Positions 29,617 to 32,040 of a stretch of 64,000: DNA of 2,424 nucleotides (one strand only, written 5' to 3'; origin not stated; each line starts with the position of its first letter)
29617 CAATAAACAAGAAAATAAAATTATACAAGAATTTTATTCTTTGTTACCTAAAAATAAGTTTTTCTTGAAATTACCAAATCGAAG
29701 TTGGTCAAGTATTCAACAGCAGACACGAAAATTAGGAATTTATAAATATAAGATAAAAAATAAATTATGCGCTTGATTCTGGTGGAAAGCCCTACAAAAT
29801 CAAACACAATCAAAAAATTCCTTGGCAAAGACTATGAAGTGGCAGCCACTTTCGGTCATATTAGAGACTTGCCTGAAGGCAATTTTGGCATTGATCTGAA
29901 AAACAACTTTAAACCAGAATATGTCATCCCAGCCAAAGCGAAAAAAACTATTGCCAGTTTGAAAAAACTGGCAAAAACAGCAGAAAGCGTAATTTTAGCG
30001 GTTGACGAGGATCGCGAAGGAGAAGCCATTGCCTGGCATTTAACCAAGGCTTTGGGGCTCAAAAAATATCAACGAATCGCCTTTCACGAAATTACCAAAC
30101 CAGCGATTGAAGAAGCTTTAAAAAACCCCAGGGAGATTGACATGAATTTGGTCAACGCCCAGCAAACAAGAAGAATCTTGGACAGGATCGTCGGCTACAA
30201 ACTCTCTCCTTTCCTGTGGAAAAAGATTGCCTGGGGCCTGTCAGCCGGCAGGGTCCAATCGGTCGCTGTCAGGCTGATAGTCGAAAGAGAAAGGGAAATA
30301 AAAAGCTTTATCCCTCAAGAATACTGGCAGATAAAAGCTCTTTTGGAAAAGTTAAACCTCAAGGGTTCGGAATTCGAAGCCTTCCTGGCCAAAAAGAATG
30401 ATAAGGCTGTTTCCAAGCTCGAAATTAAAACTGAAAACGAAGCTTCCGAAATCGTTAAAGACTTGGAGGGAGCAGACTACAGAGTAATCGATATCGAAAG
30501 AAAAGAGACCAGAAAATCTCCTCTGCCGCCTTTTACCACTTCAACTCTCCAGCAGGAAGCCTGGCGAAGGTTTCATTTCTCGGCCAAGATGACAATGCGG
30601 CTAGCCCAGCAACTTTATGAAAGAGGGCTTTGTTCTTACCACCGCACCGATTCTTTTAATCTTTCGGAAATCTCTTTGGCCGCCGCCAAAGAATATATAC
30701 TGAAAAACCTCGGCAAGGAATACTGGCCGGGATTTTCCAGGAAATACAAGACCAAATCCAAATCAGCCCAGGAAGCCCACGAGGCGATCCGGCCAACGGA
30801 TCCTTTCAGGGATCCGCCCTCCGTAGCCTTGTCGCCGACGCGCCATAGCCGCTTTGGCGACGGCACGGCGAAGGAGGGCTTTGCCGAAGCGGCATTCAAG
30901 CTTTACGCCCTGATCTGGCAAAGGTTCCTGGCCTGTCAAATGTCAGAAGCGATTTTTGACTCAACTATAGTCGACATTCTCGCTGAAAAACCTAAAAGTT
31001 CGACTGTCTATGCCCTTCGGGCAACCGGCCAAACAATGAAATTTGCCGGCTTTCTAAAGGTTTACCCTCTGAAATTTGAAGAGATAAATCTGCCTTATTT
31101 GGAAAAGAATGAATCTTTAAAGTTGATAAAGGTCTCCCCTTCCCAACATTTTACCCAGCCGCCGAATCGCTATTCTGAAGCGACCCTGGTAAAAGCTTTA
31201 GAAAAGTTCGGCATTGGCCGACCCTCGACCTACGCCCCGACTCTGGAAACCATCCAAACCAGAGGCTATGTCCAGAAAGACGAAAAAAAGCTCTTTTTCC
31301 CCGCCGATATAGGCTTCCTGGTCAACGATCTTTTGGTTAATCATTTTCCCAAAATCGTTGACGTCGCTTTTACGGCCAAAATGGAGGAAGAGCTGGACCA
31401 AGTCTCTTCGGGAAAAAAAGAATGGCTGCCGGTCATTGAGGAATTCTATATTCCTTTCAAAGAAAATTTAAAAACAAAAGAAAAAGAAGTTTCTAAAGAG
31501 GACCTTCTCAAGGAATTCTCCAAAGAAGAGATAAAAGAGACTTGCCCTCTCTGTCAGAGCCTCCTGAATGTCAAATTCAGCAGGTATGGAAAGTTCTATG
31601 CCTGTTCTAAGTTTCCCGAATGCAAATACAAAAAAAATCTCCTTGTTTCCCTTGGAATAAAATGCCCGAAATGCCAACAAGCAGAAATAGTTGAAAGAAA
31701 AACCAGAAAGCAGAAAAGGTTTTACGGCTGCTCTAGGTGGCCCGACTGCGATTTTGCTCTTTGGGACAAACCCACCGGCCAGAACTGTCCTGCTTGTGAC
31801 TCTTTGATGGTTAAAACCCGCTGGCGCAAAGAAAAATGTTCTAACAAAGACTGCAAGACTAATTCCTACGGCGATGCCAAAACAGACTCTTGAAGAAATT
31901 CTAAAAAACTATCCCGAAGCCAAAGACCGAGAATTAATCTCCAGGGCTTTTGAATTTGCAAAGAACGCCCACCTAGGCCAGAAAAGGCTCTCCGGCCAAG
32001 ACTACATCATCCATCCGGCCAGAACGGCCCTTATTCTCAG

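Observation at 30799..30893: GC-rich hairpin elements sharing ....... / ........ words are inserted in frame in essential genes (topA, tsaD, leuS, mfd)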

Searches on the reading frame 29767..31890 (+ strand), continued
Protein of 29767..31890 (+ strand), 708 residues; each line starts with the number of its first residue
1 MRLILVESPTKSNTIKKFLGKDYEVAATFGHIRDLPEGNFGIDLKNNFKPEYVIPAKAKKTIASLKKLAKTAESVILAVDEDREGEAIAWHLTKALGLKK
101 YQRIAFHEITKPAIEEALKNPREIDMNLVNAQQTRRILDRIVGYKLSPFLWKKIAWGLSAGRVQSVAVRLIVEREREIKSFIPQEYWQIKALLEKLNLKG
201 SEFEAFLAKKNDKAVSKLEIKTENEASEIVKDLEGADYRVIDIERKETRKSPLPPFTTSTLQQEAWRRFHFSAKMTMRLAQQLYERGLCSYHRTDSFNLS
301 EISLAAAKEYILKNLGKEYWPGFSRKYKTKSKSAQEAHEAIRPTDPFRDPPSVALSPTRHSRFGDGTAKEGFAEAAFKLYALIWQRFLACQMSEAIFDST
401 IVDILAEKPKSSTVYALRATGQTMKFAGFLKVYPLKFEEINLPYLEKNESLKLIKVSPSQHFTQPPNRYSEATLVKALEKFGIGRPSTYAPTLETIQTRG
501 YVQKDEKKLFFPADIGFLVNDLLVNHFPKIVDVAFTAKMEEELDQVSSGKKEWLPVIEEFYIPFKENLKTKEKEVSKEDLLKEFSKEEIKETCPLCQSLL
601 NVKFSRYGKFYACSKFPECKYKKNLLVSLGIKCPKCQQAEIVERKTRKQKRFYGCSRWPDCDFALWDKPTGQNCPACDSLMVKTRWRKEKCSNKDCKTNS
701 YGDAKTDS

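Call 90: predict_structure(alignment_id=A1)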
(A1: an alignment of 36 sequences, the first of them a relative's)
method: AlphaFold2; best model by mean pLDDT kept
length: 708 residues; sequences in the alignment: 36
mean_pLDDT: 77.7   pTM: 0.56
mean pLDDT of the five models: 77.7, 77.6, 77.2, 71.6, 65.9
residues with pLDDT >= 90: 78; 70-90: 477; 50-70: 130; < 50: 23
segments of 3 or more residues with pLDDT < 50: 358-371, 702-708
pLDDT, mean of each block of 10 residues (from residue 1): 84 80 83 64 75 74 87 88 81 86 77 82 86 77 58 56 76 89 88 87 92 85 90 91 89 79 82 81 79 57 79 89 71 56 73 58 38 78 87 89 90 90 86 77 90 92 87 77 60 74 81 78 66 66 78 82 76 65 57 81 68 77 76 86 78 84 87 85 80 80 37
secondary structure, 60 per line:
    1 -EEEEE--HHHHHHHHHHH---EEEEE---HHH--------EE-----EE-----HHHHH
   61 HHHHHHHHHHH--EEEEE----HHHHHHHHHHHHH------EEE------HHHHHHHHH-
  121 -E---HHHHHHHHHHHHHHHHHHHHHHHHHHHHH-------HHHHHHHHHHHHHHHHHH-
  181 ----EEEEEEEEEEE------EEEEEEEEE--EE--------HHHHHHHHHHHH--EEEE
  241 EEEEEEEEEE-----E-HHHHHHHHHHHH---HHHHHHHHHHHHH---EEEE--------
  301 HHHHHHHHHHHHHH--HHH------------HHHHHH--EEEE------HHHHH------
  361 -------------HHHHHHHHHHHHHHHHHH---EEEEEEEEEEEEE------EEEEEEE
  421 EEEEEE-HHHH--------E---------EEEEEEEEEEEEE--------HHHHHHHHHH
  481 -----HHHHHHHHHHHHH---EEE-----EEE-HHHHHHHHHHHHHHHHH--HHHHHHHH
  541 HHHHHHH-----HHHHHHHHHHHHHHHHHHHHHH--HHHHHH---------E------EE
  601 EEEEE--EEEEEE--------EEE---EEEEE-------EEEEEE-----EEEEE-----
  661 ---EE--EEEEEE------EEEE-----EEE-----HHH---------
elements in order (helices of 4 or more, strands of 3 or more residues): E2-6 H9-19 E23-27 H56-71 E74-78 H83-95 E102-104 H111-119 H126-154 H162-179 E185-195 E202-210 H223-234 E237-250 H258-269 H273-285 E289-292 H301-314 H332-337 E340-343 H350-354 H374-391 E395-407 E414-426 H428-431 E450-462 H471-480 H486-498 E502-504 E510-512 H514-530 H533-547 H553-574 H577-582 E599-605 E608-613 E622-624 E628-632 E640-645 E651-655 E668-673 E680-683 E689-691
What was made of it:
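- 30816..30879 (+): topA copy, forward on the coding strand. Layout: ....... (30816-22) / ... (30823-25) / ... (30826-28) / nested loop insert (30829-66) / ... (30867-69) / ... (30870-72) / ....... (30873-79). It encodes PPSVA...AKEG. Residues 358-371 have pLDDT below 50 (call 90).
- The TopA insert is the only internal segment with pLDDT below 50 (call 90). The segment is predicted to be disordered (call 90).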

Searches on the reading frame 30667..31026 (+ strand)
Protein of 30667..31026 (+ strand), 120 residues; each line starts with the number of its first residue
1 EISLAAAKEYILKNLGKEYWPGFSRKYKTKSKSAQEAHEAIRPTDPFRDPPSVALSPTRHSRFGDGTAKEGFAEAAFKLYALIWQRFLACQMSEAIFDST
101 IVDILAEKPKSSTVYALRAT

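Call 91: search_solved_structures(query=window:30667-31026:+, show_alignments=2, max_evalue=0.001)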
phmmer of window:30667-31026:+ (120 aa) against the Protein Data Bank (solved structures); distinct sequences matched with E-value up to 0.001: 13.
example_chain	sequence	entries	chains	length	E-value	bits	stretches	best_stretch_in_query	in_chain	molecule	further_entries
1cy9_A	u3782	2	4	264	2.6e-12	50.2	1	7-104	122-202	DNA TOPOISOMERASE I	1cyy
1cy0_A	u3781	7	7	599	1.9e-11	47.4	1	7-104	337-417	DNA TOPOISOMERASE I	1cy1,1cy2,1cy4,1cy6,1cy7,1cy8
3px7_A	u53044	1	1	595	1.9e-11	47.4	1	7-104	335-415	DNA topoisomerase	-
3pwt_A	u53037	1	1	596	1.9e-11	47.4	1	7-104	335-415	DNA topoisomerase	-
1ecl_A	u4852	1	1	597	2.3e-11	47.1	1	7-104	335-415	ESCHERICHIA COLI TOPOISOMERASE I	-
4rul_A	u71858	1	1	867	4.8e-11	46.1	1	7-104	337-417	DNA topoisomerase 1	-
9gda_F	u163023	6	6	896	5.2e-11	46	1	7-104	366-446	DNA topoisomerase 1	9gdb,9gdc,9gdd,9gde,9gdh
1mw8_X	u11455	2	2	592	2.5e-10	43.8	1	7-104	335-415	DNA Topoisomerase I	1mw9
6ozw_A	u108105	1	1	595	3.4e-08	36.9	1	7-104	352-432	DNA topoisomerase 1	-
6pcm_A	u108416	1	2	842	4.4e-07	33.4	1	5-96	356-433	DNA topoisomerase 1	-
8tfg_A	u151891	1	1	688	5.7e-07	33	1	5-95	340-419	DNA topoisomerase 1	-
5d5h_A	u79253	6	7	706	6.5e-07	32.8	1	5-95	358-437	DNA topoisomerase 1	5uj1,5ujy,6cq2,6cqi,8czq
2gai_A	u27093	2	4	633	1.1e-06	32.1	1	7-100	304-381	DNA topoisomerase I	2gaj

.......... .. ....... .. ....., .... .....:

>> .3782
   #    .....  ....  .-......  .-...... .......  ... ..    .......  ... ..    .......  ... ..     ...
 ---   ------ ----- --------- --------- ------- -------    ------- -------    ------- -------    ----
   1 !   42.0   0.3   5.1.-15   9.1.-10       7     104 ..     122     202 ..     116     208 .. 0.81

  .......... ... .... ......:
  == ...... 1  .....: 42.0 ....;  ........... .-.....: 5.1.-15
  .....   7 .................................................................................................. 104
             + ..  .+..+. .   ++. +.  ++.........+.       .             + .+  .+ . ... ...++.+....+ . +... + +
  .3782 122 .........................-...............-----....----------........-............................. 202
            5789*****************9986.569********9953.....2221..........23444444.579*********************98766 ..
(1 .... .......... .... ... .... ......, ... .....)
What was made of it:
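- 30816..30879 (+): E. coli TopA lacks these residues (call 91).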
